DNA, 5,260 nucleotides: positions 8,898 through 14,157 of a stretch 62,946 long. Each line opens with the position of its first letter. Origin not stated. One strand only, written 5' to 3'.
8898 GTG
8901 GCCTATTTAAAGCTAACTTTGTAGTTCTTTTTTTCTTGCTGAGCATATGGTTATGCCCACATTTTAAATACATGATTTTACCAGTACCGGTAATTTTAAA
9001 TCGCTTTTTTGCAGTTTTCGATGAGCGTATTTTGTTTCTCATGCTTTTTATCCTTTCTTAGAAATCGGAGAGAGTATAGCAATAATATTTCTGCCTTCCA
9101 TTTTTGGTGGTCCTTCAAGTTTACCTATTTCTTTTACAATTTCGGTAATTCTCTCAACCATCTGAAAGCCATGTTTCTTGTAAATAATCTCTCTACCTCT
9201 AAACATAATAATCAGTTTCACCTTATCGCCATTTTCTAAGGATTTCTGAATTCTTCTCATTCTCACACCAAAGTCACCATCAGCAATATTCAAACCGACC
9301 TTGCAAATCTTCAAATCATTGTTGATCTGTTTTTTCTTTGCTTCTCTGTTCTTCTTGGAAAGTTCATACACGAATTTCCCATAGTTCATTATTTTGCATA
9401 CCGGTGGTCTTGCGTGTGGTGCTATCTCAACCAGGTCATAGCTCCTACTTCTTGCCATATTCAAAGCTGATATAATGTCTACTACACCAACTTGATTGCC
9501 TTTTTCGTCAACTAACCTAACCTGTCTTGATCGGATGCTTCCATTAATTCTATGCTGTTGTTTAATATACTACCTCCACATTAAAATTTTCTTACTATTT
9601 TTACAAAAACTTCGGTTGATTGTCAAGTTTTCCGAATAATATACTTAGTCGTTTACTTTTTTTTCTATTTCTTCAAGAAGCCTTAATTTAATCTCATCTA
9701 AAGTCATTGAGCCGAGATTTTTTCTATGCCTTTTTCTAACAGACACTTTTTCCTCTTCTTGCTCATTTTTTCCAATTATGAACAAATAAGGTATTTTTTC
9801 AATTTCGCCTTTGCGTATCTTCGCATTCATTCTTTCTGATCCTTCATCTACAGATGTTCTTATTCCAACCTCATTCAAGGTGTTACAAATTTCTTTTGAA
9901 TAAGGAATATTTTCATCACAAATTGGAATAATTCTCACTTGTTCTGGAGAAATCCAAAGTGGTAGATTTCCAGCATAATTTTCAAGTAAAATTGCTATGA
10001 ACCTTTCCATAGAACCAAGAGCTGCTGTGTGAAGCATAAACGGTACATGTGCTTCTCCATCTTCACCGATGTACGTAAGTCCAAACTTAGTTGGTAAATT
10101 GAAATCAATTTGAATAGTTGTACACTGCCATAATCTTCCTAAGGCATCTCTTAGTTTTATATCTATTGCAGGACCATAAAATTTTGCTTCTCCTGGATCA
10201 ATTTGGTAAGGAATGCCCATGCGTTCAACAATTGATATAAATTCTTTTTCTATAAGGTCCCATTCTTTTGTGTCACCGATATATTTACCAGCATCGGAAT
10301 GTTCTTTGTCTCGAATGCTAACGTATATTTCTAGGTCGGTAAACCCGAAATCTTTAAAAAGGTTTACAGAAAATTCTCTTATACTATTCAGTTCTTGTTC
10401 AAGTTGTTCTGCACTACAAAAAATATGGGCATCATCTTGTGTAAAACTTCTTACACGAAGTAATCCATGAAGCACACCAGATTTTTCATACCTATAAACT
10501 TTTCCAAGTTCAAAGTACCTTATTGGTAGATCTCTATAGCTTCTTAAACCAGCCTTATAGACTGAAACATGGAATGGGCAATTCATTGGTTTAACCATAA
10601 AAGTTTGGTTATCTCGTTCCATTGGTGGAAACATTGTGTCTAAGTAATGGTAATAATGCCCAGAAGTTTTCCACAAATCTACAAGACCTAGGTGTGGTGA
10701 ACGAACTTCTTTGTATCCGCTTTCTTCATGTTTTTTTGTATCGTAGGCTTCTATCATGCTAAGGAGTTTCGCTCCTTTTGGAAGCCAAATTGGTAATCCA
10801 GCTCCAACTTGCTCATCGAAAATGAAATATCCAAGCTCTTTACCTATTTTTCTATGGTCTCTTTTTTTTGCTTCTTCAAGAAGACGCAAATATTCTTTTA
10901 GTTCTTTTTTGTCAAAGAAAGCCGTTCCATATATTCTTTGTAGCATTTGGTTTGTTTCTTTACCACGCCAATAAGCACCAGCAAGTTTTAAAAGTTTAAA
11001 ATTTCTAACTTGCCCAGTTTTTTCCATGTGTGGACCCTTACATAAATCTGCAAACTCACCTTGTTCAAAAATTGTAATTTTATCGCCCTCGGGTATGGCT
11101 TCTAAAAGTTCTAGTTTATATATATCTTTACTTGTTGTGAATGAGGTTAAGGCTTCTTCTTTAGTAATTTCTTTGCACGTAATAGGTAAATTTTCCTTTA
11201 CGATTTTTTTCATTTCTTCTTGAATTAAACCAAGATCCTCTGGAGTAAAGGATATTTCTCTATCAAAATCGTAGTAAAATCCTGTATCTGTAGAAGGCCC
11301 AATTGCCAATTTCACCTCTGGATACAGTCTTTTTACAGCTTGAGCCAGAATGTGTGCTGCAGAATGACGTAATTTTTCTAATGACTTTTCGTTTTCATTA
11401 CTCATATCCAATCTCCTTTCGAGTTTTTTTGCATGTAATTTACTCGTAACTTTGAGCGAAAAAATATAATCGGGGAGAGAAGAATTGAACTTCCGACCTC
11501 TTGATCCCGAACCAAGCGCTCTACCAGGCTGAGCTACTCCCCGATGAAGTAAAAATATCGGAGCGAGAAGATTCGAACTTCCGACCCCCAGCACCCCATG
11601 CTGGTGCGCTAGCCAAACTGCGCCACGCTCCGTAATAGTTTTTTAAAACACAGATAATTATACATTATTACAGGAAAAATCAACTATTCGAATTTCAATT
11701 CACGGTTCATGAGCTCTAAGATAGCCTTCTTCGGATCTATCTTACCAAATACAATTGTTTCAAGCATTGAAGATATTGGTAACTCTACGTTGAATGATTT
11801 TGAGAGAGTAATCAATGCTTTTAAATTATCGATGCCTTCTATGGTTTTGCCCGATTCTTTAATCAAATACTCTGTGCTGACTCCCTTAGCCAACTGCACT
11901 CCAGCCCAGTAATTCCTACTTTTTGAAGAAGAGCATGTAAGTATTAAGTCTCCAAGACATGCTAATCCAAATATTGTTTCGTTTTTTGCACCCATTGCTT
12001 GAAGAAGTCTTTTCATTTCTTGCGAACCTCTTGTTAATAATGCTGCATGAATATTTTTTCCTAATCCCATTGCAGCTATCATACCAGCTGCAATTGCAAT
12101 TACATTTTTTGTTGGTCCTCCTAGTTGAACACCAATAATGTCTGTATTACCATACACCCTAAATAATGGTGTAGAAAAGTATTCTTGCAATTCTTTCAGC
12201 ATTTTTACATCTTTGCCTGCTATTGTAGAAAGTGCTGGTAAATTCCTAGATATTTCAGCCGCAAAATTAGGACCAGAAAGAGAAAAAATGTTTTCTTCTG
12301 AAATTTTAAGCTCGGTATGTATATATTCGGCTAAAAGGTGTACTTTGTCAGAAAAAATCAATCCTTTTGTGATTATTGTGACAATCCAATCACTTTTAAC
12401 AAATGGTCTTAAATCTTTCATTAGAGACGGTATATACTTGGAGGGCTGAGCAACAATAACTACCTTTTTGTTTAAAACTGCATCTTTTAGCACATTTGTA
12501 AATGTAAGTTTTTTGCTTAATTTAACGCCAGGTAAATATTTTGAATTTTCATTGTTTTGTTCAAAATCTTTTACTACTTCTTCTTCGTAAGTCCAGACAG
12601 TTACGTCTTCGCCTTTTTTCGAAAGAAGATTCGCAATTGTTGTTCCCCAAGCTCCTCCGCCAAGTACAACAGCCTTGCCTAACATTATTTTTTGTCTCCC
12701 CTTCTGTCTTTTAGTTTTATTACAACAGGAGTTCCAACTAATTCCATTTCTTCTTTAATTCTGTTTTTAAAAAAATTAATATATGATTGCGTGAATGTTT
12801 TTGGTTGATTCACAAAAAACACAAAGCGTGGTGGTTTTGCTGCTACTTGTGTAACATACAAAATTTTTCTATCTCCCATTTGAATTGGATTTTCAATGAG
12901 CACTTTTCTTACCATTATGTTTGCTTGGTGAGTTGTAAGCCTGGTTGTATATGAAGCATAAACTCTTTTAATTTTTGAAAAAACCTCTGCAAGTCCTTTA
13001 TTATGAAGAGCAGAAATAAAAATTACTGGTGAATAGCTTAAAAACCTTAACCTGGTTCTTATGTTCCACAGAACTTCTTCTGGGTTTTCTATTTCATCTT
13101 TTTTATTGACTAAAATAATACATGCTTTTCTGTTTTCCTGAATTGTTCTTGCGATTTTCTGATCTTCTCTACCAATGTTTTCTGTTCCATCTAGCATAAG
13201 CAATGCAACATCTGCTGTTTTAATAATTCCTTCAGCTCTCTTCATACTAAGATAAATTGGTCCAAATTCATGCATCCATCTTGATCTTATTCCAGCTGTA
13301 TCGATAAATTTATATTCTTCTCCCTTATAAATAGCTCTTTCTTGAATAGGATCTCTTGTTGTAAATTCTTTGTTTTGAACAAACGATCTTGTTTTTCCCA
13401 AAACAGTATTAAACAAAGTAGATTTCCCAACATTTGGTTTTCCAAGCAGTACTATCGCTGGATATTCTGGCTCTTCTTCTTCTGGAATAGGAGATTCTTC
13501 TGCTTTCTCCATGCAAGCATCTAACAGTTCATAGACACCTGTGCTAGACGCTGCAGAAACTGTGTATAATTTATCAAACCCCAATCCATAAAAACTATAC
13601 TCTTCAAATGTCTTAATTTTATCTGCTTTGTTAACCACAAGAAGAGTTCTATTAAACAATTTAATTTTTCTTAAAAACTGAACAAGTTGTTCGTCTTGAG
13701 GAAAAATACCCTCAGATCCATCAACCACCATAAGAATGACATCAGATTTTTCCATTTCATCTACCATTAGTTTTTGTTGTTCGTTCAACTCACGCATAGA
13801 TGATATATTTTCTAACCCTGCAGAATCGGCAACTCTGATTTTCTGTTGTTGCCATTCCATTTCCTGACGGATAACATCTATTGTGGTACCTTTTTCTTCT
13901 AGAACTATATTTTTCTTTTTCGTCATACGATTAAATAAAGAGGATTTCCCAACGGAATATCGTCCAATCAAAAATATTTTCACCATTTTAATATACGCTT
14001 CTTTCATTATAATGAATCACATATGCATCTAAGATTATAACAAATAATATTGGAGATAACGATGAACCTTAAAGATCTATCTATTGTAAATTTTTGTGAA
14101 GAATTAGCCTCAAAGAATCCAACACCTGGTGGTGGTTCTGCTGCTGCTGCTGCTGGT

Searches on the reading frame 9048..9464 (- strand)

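Call 60: search_protein_families(library=pfam, proteins=[window:9048-9464:-], max_evalue=0.00001)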
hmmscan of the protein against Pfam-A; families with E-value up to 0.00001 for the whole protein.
window:9048-9464:- (138 aa): 2 families
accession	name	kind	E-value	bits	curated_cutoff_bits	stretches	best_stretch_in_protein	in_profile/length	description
PF00707.27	IF3_C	-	1.6e-24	86.1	34.8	1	51-133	3-85/86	Translation initiation factor IF-3, C-terminal domain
PF05198.21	IF3_N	-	6.1e-17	62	26.9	1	1-42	29-70/70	Translation initiation factor IF-3, N-terminal domain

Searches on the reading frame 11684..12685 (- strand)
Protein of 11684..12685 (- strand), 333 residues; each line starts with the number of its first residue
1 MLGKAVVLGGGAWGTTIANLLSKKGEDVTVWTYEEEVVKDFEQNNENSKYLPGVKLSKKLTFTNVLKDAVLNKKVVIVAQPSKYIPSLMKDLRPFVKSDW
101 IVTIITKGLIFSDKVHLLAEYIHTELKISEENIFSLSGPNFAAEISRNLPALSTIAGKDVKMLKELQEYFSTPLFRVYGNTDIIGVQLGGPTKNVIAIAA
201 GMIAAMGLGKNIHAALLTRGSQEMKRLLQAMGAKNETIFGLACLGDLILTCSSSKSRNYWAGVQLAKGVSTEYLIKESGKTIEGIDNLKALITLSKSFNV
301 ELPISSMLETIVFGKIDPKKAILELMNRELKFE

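Call 60: search_protein_families(library=pfam, proteins=[window:11684-12685:-], max_evalue=0.00001)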
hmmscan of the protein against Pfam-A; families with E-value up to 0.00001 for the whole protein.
window:11684-12685:- (333 aa): 4 families
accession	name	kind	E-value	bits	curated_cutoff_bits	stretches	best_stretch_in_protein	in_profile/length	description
PF07479.19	NAD_Gly3P_dh_C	-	8.9e-47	159.3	25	1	182-322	1-141/142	NAD-dependent glycerol-3-phosphate dehydrogenase C-terminus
PF01210.29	NAD_Gly3P_dh_N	-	2.6e-39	135.2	23.1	1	6-161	3-156/158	NAD-dependent glycerol-3-phosphate dehydrogenase N-terminus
PF20618.3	GPD_NAD_C_bact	-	6.4e-15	55.9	27.6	1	242-306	1-64/66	Bacterial GPD, NAD-dependent C-terminal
PF02558.23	ApbA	-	1.5e-06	28.3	22.2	1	6-109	2-103/150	Ketopantoate reductase PanE/ApbA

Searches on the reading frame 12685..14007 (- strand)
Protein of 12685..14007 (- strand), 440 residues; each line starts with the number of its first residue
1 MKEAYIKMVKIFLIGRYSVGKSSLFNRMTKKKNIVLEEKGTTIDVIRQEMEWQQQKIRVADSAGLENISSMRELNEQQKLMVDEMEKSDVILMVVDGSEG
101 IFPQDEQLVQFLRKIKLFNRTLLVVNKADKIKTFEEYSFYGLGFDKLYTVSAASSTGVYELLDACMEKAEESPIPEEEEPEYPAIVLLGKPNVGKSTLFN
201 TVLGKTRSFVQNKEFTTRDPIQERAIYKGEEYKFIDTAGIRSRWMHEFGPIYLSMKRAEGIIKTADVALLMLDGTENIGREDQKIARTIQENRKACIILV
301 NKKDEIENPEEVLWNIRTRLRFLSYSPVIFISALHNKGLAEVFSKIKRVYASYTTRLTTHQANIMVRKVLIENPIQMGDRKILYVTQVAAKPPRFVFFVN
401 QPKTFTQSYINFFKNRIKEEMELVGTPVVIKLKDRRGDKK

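Call 60: search_protein_families(library=pfam, proteins=[window:12685-14007:-], max_evalue=0.00001)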
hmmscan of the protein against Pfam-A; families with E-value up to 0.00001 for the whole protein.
window:12685-14007:- (440 aa): 12 families
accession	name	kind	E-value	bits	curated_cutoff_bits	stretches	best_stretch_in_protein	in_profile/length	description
PF01926.29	MMR_HSR1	-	1.8e-49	167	21.9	2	185-302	2-113/113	50S ribosome-binding GTPase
PF02421.24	FeoB_N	-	1.7e-22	80.1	27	2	10-133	2-120/156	Ferrous iron transport protein B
PF00009.33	GTP_EFTU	-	2e-21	76.9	26.5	2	37-168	51-185/188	Elongation factor Tu GTP binding domain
PF14714.11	KH_dom-like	-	8.3e-19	68.1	27.3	1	356-433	1-81/81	KH-domain-like of EngA bacterial GTPase enzymes, C-terminal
PF04548.22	AIG1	-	4.3e-16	59.3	27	1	185-307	3-130/212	AIG1 family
PF00071.28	Ras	-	1.2e-12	48.2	21.6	0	10-75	1-68/162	Ras family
PF08477.19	Roc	-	1.4e-12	48.3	27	1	10-129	1-119/119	Ras of Complex, Roc, domain of DAPkinase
PF00350.29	Dynamin_N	-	3.5e-10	40.6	27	0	11-78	1-72/168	Dynamin family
PF03193.22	RsgA_GTPase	-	4.2e-08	33.6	30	0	183-211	107-135/174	RsgA GTPase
PF16897.10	MMR_HSR1_Xtn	-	9.7e-07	29.2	35.2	0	105-167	42-102/106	C-terminal region of MMR_HSR1 domain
PF10662.15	PduV-EutP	-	3.6e-06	27.3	21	0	8-163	1-139/143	Ethanolamine utilisation - propanediol utilisation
PF05621.17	TniB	-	3.6e-06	27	22.4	0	7-122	34-153/189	Bacterial TniB protein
